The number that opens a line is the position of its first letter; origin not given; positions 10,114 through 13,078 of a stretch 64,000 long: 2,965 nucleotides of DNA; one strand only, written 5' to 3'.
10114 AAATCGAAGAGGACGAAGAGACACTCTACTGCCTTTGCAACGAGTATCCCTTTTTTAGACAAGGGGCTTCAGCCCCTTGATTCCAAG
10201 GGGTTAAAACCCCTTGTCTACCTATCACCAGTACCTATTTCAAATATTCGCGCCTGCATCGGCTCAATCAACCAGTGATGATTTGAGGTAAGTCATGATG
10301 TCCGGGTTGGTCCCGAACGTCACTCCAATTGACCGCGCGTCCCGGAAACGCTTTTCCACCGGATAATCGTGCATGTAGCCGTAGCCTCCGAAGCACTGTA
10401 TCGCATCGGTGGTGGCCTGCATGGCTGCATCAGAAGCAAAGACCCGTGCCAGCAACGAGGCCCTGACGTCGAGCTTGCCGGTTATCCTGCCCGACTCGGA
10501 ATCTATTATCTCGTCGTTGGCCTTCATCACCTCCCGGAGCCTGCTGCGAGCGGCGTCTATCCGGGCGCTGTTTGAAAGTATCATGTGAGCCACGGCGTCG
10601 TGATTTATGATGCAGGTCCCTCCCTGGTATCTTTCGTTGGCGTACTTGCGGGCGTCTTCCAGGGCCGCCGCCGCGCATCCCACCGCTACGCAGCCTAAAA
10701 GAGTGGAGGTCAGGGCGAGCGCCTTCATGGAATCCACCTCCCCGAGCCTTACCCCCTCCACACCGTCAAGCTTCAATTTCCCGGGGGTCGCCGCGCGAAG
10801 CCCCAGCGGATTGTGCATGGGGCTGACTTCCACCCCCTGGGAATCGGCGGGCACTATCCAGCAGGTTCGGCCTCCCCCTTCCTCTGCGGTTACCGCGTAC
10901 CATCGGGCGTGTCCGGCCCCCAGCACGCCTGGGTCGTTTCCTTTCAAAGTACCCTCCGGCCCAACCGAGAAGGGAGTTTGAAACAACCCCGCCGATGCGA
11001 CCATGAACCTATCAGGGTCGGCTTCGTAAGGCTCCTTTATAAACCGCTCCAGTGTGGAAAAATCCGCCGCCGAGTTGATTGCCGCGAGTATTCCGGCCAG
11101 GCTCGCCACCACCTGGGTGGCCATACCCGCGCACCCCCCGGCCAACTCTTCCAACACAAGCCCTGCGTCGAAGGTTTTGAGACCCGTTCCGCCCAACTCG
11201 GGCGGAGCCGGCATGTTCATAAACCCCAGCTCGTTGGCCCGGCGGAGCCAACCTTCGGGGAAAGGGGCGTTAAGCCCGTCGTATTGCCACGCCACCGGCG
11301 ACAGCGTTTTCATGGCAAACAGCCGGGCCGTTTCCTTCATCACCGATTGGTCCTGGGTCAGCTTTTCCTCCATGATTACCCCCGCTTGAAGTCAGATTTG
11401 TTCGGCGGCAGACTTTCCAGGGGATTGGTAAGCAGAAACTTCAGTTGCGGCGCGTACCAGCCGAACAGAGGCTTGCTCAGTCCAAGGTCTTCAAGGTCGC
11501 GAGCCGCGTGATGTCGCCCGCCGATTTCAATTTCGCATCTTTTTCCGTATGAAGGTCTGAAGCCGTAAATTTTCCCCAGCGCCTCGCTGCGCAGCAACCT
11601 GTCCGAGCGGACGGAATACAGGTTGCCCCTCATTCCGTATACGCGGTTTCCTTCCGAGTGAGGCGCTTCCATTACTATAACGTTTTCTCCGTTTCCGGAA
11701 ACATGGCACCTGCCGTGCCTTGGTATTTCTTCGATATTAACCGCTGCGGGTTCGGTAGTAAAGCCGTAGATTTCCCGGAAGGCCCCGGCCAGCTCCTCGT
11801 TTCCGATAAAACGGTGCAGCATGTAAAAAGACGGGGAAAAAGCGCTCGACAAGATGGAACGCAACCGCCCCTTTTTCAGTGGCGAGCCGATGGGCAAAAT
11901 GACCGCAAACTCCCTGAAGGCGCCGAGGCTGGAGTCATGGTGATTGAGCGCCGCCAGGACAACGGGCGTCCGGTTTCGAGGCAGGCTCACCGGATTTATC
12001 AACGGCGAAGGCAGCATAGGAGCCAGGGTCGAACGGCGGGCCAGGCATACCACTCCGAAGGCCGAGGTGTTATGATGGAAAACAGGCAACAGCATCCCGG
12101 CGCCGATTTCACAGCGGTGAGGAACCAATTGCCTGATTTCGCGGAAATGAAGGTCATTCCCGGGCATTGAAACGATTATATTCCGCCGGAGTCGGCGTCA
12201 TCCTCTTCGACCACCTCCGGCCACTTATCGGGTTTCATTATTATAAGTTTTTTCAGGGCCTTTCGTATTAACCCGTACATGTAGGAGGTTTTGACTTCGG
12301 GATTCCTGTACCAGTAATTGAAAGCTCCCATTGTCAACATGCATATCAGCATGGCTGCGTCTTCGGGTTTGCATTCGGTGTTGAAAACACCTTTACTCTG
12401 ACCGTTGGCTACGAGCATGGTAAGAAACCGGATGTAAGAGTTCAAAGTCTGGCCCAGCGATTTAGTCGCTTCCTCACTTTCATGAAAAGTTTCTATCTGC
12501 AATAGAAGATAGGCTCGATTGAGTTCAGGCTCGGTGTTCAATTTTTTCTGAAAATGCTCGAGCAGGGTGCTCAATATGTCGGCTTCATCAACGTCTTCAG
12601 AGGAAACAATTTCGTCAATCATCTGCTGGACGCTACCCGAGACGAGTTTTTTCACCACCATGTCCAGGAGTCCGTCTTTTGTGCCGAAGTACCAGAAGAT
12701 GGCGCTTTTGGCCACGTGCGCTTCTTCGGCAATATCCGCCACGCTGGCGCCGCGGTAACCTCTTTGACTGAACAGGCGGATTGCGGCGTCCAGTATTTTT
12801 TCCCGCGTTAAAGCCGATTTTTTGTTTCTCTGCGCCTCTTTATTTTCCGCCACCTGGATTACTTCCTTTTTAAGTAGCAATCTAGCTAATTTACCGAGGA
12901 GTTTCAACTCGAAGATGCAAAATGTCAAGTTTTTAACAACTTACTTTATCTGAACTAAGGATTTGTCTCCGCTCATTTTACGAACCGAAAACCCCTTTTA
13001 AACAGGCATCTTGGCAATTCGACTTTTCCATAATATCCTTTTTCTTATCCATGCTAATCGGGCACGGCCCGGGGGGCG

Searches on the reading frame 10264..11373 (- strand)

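Call 88: search_protein_families(library=pfam, proteins=[window:10264-11373:-], max_evalue=0.001)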
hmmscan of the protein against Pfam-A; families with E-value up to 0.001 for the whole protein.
window:10264-11373:- (369 aa): 4 families
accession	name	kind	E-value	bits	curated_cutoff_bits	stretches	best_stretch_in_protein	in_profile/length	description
PF00441.29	Acyl-CoA_dh_1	-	1.7e-23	83.8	22.4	1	216-356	8-138/150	Acyl-CoA dehydrogenase, C-terminal domain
PF08028.16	Acyl-CoA_dh_2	-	1.5e-17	64.5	22.7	1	226-351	3-128/134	Acyl-CoA dehydrogenase, C-terminal domain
PF02771.21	Acyl-CoA_dh_N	-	2.8e-16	60.3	22.9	1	6-93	1-87/113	Acyl-CoA dehydrogenase, N-terminal domain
PF02770.24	Acyl-CoA_dh_M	-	1.4e-05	25.6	33.3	1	143-205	30-97/97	Acyl-CoA dehydrogenase, middle domain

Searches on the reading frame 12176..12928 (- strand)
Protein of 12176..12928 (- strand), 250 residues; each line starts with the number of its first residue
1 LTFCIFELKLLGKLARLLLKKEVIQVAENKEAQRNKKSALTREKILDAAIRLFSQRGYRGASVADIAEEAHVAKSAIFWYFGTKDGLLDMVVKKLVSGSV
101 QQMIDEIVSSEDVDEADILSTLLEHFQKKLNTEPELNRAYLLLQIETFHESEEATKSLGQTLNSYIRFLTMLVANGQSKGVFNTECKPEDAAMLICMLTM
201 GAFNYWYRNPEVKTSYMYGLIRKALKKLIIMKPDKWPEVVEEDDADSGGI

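Call 88: search_protein_families(library=pfam, proteins=[window:12176-12928:-], max_evalue=0.001)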
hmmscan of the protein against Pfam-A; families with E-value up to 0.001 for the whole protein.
window:12176-12928:- (250 aa): 3 families
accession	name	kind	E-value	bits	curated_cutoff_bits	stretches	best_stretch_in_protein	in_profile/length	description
PF00440.29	TetR_N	-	3.4e-19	68.8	24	1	45-89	1-45/47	Bacterial regulatory proteins, tetR family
PF17938.6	TetR_C_29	-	6.3e-06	26.8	26.2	1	120-203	6-88/119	Tetracyclin repressor-like, C-terminal domain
PF08359.16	TetR_C_4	-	0.00016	22.3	21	1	100-195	9-99/133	YsiA-like protein, C-terminal region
